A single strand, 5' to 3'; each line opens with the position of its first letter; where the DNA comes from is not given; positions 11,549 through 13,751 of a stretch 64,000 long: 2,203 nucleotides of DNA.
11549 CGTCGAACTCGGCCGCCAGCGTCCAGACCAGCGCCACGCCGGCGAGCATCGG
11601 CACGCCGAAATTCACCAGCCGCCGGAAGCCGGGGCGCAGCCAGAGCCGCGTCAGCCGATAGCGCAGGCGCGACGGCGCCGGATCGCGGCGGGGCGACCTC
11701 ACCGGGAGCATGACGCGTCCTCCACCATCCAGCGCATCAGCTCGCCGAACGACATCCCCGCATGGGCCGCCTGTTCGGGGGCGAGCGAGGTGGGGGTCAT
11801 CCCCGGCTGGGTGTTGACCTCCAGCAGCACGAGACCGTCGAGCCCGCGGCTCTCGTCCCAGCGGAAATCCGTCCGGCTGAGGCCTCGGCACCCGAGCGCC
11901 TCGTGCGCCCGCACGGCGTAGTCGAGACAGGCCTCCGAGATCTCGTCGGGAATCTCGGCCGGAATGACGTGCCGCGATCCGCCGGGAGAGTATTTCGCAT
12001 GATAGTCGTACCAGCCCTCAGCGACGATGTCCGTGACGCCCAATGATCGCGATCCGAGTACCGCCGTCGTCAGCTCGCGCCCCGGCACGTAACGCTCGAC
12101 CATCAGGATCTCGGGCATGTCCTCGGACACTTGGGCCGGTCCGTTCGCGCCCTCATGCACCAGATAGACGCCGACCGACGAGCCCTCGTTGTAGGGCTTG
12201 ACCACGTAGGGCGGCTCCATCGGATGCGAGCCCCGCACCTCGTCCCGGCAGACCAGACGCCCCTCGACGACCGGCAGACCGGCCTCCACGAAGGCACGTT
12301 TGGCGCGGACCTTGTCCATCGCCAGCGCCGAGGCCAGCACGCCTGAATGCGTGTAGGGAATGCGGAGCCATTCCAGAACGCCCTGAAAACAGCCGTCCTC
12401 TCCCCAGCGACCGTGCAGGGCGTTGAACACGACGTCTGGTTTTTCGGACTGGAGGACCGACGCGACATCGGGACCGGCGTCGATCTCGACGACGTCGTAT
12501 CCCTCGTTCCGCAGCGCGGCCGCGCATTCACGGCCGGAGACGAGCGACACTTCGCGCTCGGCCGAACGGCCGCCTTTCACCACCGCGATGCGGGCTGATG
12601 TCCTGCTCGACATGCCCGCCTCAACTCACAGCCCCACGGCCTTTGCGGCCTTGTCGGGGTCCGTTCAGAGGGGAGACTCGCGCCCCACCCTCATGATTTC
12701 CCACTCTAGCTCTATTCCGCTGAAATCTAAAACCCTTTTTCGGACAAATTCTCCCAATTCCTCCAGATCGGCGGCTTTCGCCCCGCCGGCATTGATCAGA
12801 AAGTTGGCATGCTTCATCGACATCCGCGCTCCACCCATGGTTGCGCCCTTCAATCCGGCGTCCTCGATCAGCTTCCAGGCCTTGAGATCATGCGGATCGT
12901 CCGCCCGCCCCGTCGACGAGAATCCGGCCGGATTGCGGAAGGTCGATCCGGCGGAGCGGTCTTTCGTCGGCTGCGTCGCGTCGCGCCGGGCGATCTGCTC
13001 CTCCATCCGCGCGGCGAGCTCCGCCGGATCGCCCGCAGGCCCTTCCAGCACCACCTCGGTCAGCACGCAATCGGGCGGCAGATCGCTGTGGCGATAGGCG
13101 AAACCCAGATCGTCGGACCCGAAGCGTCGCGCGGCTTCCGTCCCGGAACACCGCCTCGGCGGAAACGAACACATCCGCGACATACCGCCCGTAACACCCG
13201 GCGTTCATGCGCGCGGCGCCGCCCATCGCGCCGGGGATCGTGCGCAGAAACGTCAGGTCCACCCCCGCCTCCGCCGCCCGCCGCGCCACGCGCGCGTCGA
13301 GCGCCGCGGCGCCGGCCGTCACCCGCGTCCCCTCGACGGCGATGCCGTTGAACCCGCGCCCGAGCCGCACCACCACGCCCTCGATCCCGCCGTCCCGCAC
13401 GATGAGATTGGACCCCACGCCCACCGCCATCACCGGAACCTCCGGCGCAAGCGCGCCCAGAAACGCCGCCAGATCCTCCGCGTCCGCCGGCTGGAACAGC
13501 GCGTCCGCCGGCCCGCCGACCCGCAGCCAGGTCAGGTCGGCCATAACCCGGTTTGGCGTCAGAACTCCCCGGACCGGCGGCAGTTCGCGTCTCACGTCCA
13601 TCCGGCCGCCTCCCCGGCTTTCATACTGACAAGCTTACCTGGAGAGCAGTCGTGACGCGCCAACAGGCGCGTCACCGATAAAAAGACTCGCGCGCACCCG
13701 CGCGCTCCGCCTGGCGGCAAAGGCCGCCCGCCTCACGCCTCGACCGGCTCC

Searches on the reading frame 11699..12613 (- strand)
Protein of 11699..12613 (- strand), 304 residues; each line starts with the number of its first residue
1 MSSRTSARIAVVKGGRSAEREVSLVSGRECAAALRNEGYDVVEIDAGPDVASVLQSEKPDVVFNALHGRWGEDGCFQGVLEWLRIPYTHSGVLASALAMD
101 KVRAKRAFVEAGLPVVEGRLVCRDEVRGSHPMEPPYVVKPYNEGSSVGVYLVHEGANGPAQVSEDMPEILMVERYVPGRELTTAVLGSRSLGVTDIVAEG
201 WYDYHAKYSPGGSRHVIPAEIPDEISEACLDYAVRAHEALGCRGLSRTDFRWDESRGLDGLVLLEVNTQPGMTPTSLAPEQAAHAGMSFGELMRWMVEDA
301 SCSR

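Call 10: search_protein_families(library=pfam, proteins=[window:11699-12613:-])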
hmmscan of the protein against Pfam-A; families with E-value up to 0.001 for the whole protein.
window:11699-12613:- (304 aa): 2 families
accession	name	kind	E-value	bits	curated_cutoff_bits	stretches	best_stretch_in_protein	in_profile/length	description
PF07478.18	Dala_Dala_lig_C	-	1.4e-36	126.4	24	1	132-298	35-204/204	D-ala D-ala ligase C-terminus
PF01820.27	Dala_Dala_lig_N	-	1.2e-20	74.6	34.6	2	56-88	87-119/121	D-ala D-ala ligase N-terminus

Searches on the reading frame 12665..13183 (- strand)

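Call 10: search_protein_families(library=pfam, proteins=[window:12665-13183:-])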
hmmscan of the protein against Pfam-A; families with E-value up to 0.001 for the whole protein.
window:12665-13183:- (172 aa): 1 family
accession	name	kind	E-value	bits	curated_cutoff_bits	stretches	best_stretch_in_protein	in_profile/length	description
PF02873.21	MurB_C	-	2.4e-31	108.3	27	1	56-165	2-98/99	UDP-N-acetylenolpyruvoylglucosamine reductase, C-terminal domain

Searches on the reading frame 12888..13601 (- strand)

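Call 10: search_protein_families(library=pfam, proteins=[window:12888-13601:-])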
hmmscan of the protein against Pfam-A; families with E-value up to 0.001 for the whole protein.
window:12888-13601:- (237 aa): 1 family
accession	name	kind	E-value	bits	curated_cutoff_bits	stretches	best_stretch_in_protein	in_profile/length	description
PF01565.28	FAD_binding_4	-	9.6e-17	61.4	26.4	1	33-158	2-136/139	FAD binding domain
